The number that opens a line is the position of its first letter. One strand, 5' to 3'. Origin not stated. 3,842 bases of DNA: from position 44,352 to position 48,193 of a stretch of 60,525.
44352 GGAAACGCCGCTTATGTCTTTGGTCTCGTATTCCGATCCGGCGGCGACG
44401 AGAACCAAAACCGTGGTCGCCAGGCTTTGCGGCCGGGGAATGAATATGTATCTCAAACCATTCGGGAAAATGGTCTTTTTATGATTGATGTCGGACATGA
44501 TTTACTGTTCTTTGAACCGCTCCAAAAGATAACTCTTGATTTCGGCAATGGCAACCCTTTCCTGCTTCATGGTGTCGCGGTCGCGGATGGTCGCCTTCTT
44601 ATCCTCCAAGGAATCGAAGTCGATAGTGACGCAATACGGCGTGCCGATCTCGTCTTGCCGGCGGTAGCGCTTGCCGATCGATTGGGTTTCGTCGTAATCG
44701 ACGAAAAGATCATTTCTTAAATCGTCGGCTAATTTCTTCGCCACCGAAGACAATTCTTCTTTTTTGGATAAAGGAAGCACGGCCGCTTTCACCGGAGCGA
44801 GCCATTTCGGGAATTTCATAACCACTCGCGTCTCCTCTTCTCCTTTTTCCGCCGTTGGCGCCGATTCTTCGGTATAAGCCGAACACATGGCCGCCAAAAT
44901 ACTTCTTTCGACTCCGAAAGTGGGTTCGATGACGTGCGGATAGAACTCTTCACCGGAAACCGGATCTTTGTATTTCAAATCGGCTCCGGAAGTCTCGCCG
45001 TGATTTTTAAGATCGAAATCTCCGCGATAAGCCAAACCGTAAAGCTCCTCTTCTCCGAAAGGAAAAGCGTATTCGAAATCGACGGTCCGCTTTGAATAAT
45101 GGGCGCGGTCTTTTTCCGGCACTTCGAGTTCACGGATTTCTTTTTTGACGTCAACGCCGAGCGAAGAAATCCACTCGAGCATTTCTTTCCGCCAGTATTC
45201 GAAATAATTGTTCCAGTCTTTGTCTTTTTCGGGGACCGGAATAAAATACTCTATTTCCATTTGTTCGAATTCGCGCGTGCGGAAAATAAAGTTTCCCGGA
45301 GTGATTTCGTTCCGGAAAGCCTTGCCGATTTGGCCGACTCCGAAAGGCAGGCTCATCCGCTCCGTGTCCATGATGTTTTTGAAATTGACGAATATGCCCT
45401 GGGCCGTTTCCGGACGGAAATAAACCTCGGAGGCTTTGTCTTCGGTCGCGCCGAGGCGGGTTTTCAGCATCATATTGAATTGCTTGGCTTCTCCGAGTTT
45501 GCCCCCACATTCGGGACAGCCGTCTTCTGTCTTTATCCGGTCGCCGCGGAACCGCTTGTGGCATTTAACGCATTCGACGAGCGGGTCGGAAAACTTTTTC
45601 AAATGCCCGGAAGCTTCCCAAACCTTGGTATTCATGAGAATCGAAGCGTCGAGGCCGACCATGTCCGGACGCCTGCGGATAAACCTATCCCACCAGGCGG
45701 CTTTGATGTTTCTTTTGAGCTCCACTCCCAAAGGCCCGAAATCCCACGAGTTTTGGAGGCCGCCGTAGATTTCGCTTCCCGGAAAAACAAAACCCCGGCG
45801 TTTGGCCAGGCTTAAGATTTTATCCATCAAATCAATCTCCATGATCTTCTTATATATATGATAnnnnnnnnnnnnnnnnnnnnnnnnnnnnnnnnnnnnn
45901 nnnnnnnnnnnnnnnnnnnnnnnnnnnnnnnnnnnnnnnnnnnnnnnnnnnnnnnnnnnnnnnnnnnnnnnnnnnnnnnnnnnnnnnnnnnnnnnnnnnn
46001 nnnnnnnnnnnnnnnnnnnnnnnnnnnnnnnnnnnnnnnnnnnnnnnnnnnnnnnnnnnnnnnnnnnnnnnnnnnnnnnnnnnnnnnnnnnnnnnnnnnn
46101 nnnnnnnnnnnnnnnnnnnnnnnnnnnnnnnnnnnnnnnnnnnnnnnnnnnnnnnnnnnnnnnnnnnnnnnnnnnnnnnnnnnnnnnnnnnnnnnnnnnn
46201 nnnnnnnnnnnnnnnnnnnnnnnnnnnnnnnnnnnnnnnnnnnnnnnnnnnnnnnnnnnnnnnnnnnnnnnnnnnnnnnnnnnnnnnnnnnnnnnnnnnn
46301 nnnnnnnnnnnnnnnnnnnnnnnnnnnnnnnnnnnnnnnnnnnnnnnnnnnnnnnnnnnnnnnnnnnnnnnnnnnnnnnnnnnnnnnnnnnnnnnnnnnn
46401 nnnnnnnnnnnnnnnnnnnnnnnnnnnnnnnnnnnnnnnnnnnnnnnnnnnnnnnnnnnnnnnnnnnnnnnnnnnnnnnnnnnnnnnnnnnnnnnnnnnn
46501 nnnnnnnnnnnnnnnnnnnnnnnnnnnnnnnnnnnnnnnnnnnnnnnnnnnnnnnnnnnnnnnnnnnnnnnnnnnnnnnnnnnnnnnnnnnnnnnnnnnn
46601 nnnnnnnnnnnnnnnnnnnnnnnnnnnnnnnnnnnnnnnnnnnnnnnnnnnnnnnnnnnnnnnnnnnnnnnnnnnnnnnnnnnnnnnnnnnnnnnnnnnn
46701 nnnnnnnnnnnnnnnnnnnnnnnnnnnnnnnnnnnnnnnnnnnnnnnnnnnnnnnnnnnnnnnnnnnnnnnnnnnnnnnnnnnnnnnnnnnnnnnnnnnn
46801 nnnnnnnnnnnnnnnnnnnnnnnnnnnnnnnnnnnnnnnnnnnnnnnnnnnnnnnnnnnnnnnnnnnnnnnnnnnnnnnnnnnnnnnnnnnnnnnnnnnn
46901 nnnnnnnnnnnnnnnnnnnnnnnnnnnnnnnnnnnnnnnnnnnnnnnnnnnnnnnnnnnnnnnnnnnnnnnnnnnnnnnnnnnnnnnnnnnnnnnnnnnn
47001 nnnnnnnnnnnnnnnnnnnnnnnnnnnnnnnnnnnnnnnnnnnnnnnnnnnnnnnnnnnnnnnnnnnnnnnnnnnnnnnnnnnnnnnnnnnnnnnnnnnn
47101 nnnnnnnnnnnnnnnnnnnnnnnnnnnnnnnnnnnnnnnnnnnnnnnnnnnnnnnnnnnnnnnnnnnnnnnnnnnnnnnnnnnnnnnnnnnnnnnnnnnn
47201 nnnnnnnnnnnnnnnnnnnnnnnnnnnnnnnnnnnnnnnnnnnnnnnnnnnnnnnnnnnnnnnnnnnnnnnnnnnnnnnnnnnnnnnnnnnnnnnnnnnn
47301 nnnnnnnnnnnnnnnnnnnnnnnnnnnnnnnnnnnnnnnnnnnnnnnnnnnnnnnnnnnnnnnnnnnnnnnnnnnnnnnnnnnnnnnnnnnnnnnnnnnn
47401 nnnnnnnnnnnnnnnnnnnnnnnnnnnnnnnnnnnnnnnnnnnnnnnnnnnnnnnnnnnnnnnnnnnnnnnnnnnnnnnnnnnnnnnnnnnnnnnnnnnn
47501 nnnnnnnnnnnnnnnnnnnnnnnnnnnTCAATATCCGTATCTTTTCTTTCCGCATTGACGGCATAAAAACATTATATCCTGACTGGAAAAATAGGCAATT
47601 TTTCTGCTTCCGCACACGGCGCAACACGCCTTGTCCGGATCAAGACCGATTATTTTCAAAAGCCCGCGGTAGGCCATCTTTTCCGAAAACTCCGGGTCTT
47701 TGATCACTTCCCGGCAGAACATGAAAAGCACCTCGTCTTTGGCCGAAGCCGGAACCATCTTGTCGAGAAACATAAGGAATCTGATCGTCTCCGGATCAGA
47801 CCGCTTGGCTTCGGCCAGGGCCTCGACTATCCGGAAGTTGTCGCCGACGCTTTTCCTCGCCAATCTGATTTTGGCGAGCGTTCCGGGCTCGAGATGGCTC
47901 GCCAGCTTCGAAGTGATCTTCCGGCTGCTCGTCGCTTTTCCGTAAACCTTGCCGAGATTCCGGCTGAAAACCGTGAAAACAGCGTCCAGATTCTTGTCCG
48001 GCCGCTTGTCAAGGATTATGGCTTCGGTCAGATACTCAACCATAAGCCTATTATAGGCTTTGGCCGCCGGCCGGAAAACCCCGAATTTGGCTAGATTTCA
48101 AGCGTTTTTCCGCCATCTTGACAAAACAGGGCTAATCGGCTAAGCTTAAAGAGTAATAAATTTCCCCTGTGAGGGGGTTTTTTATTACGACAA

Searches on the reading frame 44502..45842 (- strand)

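Call 42: search_protein_families(library=pfam, proteins=[window:44502-45842:-], max_evalue=0.001)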
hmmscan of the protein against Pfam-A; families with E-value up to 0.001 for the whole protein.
window:44502-45842:- (446 aa): 2 families
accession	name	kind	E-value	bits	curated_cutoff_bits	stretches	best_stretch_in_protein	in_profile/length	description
PF03129.25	HGTP_anticodon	-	8.8e-24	83.9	21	1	352-441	1-93/94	Anticodon binding domain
PF00587.30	tRNA-synt_2b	-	1.5e-11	45.1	29.3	1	135-318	6-175/179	tRNA synthetase class II core domain (G, H, P, S and T)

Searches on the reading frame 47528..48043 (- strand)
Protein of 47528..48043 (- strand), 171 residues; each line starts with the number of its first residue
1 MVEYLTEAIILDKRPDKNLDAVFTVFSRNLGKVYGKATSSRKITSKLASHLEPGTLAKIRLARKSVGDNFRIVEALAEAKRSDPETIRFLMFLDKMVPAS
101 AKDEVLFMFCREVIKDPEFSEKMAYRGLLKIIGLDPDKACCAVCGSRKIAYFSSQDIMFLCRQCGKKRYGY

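Call 42: search_protein_families(library=pfam, proteins=[window:47528-48043:-], max_evalue=0.001)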
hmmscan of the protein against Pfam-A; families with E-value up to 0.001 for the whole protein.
window:47528-48043:- (171 aa): 1 family
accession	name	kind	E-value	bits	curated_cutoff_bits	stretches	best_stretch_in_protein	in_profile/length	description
PF11967.14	RecO_N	-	6.1e-09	36.2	27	1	1-63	1-63/80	Recombination protein O N terminal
